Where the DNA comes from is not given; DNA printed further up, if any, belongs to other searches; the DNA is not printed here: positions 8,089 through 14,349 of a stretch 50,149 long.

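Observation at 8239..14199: Giant (about 1,986 aa) membrane protein with a polytopic N-domain, a very large extracytoplasmic region and a C-terminal TM anchor, at the centre of a glycan operon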

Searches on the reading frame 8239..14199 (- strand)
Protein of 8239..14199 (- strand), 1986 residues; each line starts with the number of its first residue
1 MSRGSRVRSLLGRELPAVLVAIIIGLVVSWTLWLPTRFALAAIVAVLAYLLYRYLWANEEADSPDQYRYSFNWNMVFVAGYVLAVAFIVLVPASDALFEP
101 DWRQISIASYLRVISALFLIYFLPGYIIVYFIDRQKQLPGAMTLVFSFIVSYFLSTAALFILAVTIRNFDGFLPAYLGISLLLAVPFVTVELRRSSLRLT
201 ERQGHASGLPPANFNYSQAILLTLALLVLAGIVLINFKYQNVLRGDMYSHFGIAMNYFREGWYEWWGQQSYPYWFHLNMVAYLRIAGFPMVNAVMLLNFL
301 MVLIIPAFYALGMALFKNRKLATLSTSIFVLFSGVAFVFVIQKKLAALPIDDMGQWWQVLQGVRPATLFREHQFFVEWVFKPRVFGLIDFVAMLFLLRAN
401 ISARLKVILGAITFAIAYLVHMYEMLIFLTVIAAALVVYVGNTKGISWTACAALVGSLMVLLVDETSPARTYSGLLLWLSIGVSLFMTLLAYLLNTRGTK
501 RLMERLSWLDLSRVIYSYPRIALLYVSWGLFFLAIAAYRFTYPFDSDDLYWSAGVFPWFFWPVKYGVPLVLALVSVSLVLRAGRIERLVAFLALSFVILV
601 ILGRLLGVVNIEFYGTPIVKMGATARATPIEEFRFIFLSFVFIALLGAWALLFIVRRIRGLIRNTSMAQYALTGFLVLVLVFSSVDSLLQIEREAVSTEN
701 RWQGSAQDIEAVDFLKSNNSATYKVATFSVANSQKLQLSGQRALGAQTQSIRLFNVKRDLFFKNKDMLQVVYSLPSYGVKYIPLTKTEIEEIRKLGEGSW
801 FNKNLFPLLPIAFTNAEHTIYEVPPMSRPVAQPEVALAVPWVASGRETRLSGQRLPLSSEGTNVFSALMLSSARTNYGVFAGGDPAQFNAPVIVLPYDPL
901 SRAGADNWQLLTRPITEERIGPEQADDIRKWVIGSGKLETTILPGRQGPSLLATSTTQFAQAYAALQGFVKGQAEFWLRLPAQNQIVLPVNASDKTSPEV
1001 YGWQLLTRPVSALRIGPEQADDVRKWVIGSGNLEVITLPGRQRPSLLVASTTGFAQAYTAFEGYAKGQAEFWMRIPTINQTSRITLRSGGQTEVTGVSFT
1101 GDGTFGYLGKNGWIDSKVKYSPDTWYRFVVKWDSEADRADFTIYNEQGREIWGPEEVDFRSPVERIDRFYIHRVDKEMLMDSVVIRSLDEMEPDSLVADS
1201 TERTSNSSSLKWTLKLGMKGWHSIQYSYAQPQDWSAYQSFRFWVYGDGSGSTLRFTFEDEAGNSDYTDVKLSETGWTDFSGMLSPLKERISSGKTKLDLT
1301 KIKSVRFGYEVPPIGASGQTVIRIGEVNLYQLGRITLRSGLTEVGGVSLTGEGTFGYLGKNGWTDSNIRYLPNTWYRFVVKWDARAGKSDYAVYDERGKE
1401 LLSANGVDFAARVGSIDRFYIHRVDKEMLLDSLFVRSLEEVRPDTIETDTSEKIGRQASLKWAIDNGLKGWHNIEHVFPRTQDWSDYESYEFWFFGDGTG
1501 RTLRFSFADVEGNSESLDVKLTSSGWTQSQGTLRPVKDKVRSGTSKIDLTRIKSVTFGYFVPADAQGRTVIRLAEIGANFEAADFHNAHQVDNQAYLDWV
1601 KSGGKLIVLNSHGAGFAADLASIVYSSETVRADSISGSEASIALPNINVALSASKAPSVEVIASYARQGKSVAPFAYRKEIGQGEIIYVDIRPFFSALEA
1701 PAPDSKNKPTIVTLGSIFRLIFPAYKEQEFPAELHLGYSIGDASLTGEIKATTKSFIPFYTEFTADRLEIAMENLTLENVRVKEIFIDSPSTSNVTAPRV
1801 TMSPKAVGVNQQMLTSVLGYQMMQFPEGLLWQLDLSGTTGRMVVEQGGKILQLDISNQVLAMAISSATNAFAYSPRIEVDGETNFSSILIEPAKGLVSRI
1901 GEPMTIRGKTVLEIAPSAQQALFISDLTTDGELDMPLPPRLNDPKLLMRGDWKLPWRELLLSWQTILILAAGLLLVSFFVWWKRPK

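Call 5: search_protein_families(library=pfam, proteins=[window:8239-14199:-], max_evalue=1)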
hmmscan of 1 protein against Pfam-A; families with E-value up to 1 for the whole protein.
window:8239-14199:- (1986 aa): 2 families
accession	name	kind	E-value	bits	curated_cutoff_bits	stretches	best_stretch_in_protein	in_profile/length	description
PF03425.19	CBM_11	-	8.2e-14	52.5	27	2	1196-1308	40-163/182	Carbohydrate binding domain (family 11)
PF11903.14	ParD_like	-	0.059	13.8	23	0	1066-1075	26-35/73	ParD-like antitoxin of type II bacterial toxin-antitoxin system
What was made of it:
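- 9460..10929 (-): Repeat R2, two copies (aa 1091-1335 and 1341-1580). Each is a LamG-like C-terminal half followed by a CBM11 module. Pfam CBM_11 matches twice, 52.5 bits (call 5).
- On CBM11 carbohydrate-binding module (PF03425): 52.5 bits against a cut-off of 27, two stretches (call 5).
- On DUF1616 (PF07760): No hit for this protein (call 5).
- Checked: Pfam CBM_11 matches twice (E 8e-14, 52.5 bits against a cut-off of 27; call 5).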

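Call 6: search_protein_families(library=ncbifam, proteins=[window:8239-14199:-], max_evalue=1)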
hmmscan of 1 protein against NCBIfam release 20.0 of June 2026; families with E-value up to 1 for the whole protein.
window:8239-14199:- (1986 aa): 1 family
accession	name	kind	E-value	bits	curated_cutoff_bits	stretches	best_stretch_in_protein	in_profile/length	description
NF048003.1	GTA_spike_fiber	domain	0.012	16.1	36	1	1052-1144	51-143/182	phage head spike fiber domain-containing protein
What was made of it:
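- Closest known: DUF2298 / Chlor_Arch_YYY. Different: Neither model matches this protein (calls 5, 6).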

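Call 9: find_homologous_proteins(query=window:8239-14199:-)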
Query window:8239-14199:- (1986 aa): 3 proteins with E <= 0.001 among 8000 candidates.
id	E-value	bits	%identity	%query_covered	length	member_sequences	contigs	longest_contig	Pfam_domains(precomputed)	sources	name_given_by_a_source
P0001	0.0e+0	4488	100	100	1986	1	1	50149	PF03425.20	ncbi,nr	ncbi:MAG: hypothetical protein HY670_09455 [Chloroflexi bacterium]|nr:hypothetical protein [Chlorofl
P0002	5.0e-30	122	24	41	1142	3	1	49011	-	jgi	jgi:hypothetical protein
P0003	8.2e-24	101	24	22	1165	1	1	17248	-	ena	-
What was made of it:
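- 8239..14199 (-): Giant gene, 1,986 aa plus stop. Identical to database protein P0001, MAG Chloroflexi HY670_09455 (call 9).
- Checked: A database copy exists as MAG Chloroflexi bacterium HY670_09455, annotated hypothetical (call 9).
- The source is a MAG (call 9).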

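Call 10: search_solved_structures(query=window:8239-14199:-, max_evalue=1)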
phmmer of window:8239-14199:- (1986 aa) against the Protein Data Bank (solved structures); distinct sequences matched with E-value up to 1: 0.

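Call 15: find_encoding_contigs(protein=P0002, flank=10000, max_places=3)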
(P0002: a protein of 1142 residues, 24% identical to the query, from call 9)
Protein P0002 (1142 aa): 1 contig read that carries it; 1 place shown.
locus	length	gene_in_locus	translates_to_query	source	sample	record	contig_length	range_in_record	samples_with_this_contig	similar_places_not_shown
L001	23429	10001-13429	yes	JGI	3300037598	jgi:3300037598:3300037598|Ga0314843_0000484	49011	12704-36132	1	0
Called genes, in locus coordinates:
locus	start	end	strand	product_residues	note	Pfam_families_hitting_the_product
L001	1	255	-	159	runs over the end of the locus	-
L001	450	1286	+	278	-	-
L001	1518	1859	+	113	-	-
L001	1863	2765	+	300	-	PF00535:Glycos_transf_2, PF13641:Glyco_tranf_2_3 (weak)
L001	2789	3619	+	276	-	PF01522:Polysacc_deac_1, PF11959:DUF3473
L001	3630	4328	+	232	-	PF02811:PHP, PF13263:PHP_C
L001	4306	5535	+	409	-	PF15632:ATPgrasp_Ter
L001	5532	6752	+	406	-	PF13439:Glyco_transf_4, PF13579:Glyco_trans_4_4, PF00534:Glycos_transf_1, PF13692:Glyco_trans_1_4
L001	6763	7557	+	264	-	PF13489:Methyltransf_23, PF07021:MetW (weak), PF13847:Methyltransf_31, PF08241:Methyltransf_11, PF08242:Methyltransf_12, PF13649:Methyltransf_25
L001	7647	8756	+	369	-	PF20706:GT4-conflict, PF00534:Glycos_transf_1, PF13692:Glyco_trans_1_4, PF13524:Glyco_trans_1_2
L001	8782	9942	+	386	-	PF13579:Glyco_trans_4_4, PF13439:Glyco_transf_4, PF00534:Glycos_transf_1, PF13692:Glyco_trans_1_4, PF13524:Glyco_trans_1_2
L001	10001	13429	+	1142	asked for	-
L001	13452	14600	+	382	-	PF25852:DUF6242_C (faint), PF02012:BNR (faint), PF15902:Sortilin-Vps10 (faint)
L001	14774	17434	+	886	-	-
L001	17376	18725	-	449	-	PF02826:2-Hacid_dh_C (faint), PF03446:NAD_binding_2 (weak), PF03721:UDPG_MGDP_dh_N, PF00984:UDPG_MGDP_dh, PF03720:UDPG_MGDP_dh_C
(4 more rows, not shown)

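Call 16: find_encoding_contigs(protein=P0003, flank=10000, max_places=3)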
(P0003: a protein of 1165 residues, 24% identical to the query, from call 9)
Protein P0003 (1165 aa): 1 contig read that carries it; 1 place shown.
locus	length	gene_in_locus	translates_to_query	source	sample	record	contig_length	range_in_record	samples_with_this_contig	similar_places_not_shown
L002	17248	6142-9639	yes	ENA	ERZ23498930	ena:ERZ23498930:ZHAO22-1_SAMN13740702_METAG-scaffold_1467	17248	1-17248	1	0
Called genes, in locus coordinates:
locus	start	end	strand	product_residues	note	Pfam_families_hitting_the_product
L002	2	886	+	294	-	?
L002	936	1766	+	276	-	PF01522:Polysacc_deac_1, PF11959:DUF3473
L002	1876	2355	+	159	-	PF00583:Acetyltransf_1, PF13673:Acetyltransf_10, PF13508:Acetyltransf_7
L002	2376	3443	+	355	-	PF02388:FemAB, PF13480:Acetyltransf_6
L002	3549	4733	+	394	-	PF13477:Glyco_trans_4_2, PF13439:Glyco_transf_4, PF13579:Glyco_trans_4_4, PF00534:Glycos_transf_1, PF13692:Glyco_trans_1_4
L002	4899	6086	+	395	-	PF13579:Glyco_trans_4_4, PF13439:Glyco_transf_4, PF00534:Glycos_transf_1, PF13692:Glyco_trans_1_4, PF13524:Glyco_trans_1_2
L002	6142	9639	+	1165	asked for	-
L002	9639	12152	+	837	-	PF00404:Dockerin_1 (weak)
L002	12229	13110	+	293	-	PF06325:PrmA, PF08003:Methyltransf_9 (weak), PF13489:Methyltransf_23, PF05175:MTS, PF08241:Methyltransf_11, PF08242:Methyltransf_12, PF13649:Methyltransf_25, PF13847:Methyltransf_31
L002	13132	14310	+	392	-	PF00534:Glycos_transf_1, PF13692:Glyco_trans_1_4, PF13524:Glyco_trans_1_2 (weak)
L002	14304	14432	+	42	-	-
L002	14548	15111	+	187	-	PF02353:CMAS, PF08003:Methyltransf_9 (weak), PF08241:Methyltransf_11, PF08242:Methyltransf_12, PF13489:Methyltransf_23, PF13649:Methyltransf_25, PF13847:Methyltransf_31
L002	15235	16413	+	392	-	PF13385:Laminin_G_3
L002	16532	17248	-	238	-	?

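Call 27: search_solved_structures(query=A1, max_evalue=10, show_alignments=3)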
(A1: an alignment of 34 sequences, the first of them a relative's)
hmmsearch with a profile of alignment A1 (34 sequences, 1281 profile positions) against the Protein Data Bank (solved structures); distinct sequences matched with E-value up to 10: 3.
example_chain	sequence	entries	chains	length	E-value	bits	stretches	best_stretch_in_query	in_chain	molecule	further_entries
3vu0_A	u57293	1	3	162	0.01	16.7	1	691-766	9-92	Putative uncharacterized protein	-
3cta_A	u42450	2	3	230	1.1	10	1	1092-1170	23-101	Riboflavin kinase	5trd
3syj_A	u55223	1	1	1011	3.6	8.3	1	1011-1181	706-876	Adhesion and penetration protein autotransporter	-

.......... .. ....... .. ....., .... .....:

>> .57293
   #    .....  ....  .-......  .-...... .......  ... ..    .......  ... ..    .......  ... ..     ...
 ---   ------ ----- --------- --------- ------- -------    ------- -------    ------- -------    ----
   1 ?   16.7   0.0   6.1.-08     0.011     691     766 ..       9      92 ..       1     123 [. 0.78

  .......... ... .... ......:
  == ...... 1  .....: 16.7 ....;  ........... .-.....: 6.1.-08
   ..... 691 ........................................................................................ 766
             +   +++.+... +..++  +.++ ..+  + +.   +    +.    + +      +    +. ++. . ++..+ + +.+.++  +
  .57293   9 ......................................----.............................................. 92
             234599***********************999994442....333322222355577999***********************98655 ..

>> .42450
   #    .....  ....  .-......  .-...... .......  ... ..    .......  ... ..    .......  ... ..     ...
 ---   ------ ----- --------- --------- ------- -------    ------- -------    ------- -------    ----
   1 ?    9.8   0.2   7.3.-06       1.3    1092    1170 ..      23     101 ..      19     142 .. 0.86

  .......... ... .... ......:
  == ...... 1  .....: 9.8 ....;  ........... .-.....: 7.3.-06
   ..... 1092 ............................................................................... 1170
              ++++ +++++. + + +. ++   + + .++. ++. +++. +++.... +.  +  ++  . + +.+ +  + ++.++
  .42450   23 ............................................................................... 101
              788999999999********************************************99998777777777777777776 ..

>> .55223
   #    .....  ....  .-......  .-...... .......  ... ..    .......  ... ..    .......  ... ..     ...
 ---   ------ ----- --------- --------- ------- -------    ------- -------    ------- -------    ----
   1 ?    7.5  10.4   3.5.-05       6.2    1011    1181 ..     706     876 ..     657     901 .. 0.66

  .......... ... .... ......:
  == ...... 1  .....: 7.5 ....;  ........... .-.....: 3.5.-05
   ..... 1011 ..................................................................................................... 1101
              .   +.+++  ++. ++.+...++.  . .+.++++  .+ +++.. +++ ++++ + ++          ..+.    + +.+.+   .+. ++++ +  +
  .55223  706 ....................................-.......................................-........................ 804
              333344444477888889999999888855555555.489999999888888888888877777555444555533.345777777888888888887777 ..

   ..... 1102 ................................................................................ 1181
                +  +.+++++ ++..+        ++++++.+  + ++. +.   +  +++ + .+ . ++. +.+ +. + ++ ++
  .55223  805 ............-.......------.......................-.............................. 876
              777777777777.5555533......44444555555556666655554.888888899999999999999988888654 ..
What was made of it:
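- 11500..12111 (-): Domain A (aa 697-900), an alpha/beta domain directly after the last core TM, at the position of the OST periplasmic core domain. It has no WWDYG. The family profile's only PDB hit is 3vu0_A, E 0.01, across the WWDYG region (call 27).
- Closest known: Mycobacterial AftD. Different: No PDB sequence hit (calls 10, 27).
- The family profile's only PDB hit is 3vu0_A, E 0.01, at the WWDYG region (call 27).
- Tried and rejected: Sequence-only searches of the whole protein and of the family profile against the PDB gave nothing, or only 3vu0 at E 0.01 (calls 10, 27).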
